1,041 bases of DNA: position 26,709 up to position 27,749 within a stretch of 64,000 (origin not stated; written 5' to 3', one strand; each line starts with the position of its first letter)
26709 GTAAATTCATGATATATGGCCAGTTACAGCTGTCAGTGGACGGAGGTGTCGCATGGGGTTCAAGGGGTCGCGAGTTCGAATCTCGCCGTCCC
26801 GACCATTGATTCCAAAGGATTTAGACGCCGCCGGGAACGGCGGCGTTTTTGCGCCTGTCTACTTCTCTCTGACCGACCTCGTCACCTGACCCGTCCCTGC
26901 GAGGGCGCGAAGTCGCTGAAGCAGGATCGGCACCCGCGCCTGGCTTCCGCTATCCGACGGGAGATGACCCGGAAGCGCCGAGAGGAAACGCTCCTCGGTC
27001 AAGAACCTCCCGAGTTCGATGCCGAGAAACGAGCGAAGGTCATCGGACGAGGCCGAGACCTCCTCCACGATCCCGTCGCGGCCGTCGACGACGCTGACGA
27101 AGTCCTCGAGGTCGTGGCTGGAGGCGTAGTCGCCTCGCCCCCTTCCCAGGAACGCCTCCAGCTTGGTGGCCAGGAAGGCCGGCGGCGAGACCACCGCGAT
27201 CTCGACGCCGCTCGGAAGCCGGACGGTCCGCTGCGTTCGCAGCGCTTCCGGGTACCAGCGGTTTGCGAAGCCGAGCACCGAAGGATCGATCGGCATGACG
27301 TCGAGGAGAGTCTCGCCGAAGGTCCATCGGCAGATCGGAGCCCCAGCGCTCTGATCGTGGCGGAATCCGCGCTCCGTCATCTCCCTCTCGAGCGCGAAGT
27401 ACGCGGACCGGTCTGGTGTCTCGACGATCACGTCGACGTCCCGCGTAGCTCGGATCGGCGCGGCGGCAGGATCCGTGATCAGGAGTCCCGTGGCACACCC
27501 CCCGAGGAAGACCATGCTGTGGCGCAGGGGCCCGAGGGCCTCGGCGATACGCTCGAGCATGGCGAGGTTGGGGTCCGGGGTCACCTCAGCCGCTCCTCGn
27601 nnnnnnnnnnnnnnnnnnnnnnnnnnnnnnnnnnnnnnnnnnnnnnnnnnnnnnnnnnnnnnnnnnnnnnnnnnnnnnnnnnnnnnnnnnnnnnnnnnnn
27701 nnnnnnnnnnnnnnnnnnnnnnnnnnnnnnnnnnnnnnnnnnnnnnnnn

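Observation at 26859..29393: Stacked defence/TA cassettes ending in an IS3 transposase remnant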

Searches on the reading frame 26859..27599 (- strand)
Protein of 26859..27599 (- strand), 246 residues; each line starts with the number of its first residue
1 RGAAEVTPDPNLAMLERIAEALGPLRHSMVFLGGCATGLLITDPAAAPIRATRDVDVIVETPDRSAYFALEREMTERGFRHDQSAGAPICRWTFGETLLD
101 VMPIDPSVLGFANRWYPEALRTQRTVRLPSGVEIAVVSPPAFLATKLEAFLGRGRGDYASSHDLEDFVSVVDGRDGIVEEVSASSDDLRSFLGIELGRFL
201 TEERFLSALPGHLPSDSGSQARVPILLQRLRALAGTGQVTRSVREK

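Call 10: search_protein_families(library=pfam, proteins=[window:26859-27599:-], max_evalue=0.01)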
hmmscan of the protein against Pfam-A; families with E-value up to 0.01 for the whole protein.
window:26859-27599:- (246 aa): 1 family
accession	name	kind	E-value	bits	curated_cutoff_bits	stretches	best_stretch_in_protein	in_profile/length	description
PF08843.17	AbiEii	-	0.00043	20.7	22.5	1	24-172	10-170/238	Nucleotidyl transferase AbiEii toxin, Type IV TA system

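Call 14: search_protein_families(library=ncbifam, proteins=[window:26859-27584:-], max_evalue=0.1)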
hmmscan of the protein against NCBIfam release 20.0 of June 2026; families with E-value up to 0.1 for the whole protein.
window:26859-27584:- (241 aa): 0 families

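Call 15: search_protein_families(library=padloc, proteins=[window:26859-27584:-], max_evalue=0.1)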
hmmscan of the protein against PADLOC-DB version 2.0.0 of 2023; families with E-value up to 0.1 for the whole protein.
window:26859-27584:- (241 aa): 1 family
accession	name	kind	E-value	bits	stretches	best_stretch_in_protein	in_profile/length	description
PDLC04516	PDC-M21B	-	3.3e-64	214.8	1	5-230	7-230/234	-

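Call 16: search_solved_structures(query=window:26859-27584:-, max_evalue=10, show_alignments=2)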
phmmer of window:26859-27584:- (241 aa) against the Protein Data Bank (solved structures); distinct sequences matched with E-value up to 10: 1.
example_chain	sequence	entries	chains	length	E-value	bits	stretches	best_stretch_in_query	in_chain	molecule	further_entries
5uvd_A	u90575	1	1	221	1.4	11.9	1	9-60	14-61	Nucleotidyltransferase-like protein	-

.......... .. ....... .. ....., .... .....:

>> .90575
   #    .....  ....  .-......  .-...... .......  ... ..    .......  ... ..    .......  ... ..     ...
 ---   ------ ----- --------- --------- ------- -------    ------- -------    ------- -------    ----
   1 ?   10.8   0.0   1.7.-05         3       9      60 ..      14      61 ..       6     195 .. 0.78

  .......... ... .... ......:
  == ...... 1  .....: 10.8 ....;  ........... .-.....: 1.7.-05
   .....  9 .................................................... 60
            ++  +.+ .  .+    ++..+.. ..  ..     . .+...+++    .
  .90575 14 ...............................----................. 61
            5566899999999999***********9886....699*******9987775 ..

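Call 20: find_homologous_proteins(query=window:26859-27584:-)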
Query window:26859-27584:- (241 aa): 5778 proteins with E <= 0.001 among 8000 candidates; the best 120 are listed.
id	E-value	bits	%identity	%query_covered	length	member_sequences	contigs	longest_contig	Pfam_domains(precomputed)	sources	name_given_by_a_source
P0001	5.8e-153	525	99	100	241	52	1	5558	-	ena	-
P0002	5.9e-143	493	93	100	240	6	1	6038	-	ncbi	-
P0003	7.6e-142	489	96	95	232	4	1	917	-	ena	-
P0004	6.2e-138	476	94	95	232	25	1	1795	-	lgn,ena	-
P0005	4.4e-137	473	90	100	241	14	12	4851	-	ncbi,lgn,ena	-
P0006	1.6e-126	439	82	100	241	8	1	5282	-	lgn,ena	-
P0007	3.9e-119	415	82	95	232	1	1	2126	-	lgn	-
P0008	2.0e-117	409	80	95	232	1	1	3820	-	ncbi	-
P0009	2.5e-112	392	76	95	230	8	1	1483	-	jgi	-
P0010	8.9e-110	384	75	96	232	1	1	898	-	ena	-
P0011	4.8e-109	382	76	95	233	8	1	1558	-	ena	-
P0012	3.3e-100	353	72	93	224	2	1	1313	-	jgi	jgi:predicted nucleotidyltransferase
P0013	1.3e-95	338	73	86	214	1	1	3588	-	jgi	jgi:predicted nucleotidyltransferase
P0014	1.5e-92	328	82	74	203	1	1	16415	-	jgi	jgi:hypothetical protein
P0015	1.3e-88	315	61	96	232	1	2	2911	-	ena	-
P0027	8.6e-84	299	57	94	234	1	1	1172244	-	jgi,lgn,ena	-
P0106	7.0e-78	280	58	94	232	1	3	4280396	-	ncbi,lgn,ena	-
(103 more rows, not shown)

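Call 21: find_encoding_contigs(protein=P0001, flank=6000, max_places=3)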
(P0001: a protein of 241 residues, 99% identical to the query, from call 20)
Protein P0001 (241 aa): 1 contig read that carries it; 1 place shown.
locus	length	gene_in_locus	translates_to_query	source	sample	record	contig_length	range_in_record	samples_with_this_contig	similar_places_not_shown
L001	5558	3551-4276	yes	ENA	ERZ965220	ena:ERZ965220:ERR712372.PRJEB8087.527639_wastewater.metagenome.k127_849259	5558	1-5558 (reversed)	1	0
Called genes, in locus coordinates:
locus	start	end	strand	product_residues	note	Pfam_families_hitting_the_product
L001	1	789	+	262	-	?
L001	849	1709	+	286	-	PF01148:CTP_transf_1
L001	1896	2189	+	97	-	PF18765:Polbeta, PF01909:NTP_transf_2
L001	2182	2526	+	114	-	PF01934:HepT-like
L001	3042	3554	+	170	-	-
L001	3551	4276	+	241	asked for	-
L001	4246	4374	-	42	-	-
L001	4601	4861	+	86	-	PF03683:UPF0175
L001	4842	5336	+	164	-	PF11848:DUF3368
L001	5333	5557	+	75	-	?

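Call 22: find_encoding_contigs(protein=P0002, flank=6000, max_places=3)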
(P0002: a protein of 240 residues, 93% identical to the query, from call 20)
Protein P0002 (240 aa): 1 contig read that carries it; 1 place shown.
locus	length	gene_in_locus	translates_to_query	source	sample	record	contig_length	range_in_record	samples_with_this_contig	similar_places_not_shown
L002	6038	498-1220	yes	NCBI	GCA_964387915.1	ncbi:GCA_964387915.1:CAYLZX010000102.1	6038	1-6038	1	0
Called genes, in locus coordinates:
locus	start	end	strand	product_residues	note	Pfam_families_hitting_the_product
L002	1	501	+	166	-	?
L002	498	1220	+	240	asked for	-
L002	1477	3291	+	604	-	PF00501:AMP-binding, PF23562:AMP-binding_C_3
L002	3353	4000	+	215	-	PF02826:2-Hacid_dh_C (weak), PF03446:NAD_binding_2 (faint), PF03807:F420_oxidored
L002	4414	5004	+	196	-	PF17194:AbiEi_3_N (faint), PF13338:AbiEi_4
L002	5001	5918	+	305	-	PF08843:AbiEii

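Call 23: find_encoding_contigs(protein=P0005, flank=6000, max_places=4)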
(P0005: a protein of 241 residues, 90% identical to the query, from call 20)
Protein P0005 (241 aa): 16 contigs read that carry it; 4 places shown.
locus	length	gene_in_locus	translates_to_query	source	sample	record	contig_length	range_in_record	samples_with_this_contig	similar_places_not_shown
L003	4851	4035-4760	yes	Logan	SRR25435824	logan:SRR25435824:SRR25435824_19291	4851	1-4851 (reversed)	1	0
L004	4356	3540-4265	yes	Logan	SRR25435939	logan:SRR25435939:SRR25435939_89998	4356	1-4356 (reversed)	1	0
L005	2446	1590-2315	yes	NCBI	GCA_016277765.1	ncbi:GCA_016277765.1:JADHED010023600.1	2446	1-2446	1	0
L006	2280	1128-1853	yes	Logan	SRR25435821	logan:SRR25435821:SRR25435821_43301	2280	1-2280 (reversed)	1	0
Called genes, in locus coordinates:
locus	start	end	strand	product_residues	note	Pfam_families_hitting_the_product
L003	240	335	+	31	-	-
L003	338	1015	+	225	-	PF01209:Ubie_methyltran, PF13489:Methyltransf_23, PF13847:Methyltransf_31, PF08241:Methyltransf_11, PF08242:Methyltransf_12, PF13649:Methyltransf_25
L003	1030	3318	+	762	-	PF22085:NorB_cytochrome_c-like, PF00115:COX1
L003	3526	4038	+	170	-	-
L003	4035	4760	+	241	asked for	-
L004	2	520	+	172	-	?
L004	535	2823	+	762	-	PF22085:NorB_cytochrome_c-like, PF00115:COX1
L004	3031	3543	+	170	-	-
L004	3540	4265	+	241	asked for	-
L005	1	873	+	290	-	?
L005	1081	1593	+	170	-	-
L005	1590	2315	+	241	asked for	-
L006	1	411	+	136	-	?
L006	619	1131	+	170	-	-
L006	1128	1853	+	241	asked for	-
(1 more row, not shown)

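Call 41: find_encoding_contigs(protein=P0106, flank=6000, max_places=2)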
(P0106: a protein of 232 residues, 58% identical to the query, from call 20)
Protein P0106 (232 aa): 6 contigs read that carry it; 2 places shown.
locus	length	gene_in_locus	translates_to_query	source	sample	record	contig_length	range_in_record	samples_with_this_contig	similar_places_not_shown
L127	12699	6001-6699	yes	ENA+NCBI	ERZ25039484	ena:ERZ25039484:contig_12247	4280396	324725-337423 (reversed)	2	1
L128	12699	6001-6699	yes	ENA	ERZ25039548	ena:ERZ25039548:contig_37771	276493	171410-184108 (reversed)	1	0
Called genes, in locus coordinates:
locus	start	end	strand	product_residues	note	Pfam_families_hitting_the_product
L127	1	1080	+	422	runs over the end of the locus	PF01545:Cation_efflux, PF25971:CzcB_N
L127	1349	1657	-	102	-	PF02452:PemK_toxin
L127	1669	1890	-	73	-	PF11455:MazE-like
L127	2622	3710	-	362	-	PF01548:DEDD_Tnp_IS110, PF02371:Transposase_20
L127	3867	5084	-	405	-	PF02661:Fic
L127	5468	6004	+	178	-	-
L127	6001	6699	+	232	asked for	-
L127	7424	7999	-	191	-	PF00440:TetR_N, PF21993:TetR_C_13_2 (faint), PF13977:TetR_C_6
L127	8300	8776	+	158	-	-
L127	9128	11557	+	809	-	PF07715:Plug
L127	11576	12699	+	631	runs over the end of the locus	PF13442:Cytochrome_CBB3 (faint), PF01011:PQQ, PF13360:PQQ_2, PF13570:Beta-prop_ACSF4 (faint), PF07774:EMC1_C (faint), PF13360:PQQ_2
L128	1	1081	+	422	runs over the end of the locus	PF01545:Cation_efflux, PF25971:CzcB_N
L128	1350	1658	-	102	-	PF02452:PemK_toxin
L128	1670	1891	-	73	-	PF11455:MazE-like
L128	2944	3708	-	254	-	PF01548:DEDD_Tnp_IS110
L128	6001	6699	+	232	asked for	-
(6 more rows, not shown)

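Call 42: find_encoding_contigs(protein=P0027, flank=6000, max_places=2)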
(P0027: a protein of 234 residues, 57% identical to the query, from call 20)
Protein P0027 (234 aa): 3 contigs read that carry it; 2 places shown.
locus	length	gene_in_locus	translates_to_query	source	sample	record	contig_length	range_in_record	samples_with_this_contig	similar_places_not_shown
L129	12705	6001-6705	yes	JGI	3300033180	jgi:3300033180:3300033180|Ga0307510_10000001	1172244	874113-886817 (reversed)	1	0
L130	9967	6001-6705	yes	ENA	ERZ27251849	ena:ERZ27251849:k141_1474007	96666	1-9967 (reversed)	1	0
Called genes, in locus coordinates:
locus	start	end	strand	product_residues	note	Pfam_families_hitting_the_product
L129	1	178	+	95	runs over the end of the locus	-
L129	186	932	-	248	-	PF09490:CbtA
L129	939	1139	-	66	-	PF09489:CbtB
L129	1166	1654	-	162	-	PF13279:4HBT_2, PF03061:4HBT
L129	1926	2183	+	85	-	-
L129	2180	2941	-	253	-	PF00072:Response_reg, PF04397:LytTR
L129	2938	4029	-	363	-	PF06580:His_kinase, PF02518:HATPase_c (weak)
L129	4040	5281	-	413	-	PF01757:Acyl_transf_3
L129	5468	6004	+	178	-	-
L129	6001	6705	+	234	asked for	-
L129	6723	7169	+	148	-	-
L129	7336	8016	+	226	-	-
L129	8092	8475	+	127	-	PF01361:Tautomerase, PF14552:Tautomerase_2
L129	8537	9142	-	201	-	PF00702:Hydrolase, PF13419:HAD_2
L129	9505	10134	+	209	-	-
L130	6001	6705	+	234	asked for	-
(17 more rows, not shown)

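Call 44: predict_structure(alignment_id=A3)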
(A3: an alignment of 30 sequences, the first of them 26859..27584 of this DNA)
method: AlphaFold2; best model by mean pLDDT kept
length: 241 residues; sequences in the alignment: 30
mean_pLDDT: 94.0   pTM: 0.91
mean pLDDT of the five models: 94.0, 93.5, 93.3, 93.1, 90.8
residues with pLDDT >= 90: 218; 70-90: 14; 50-70: 7; < 50: 2
segments of 3 or more residues with pLDDT < 50: none
pLDDT, mean of each block of 10 residues (from residue 1): 88 98 96 95 92 97 98 98 96 97 95 98 97 98 90 93 97 97 97 97 95 94 97 60 39
secondary structure, 60 per line:
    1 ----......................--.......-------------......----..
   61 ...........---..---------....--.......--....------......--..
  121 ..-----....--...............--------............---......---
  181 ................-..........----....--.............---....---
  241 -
elements in order: H5-23 E24-26 H29-35 E49-54 H59-71 E86-89 E92-98 H101-104 H111-116 E119-122 E128-131 H134-148 H157-168 H172-177 H181-196 H198-207 H212-215 H218-230 H234-237
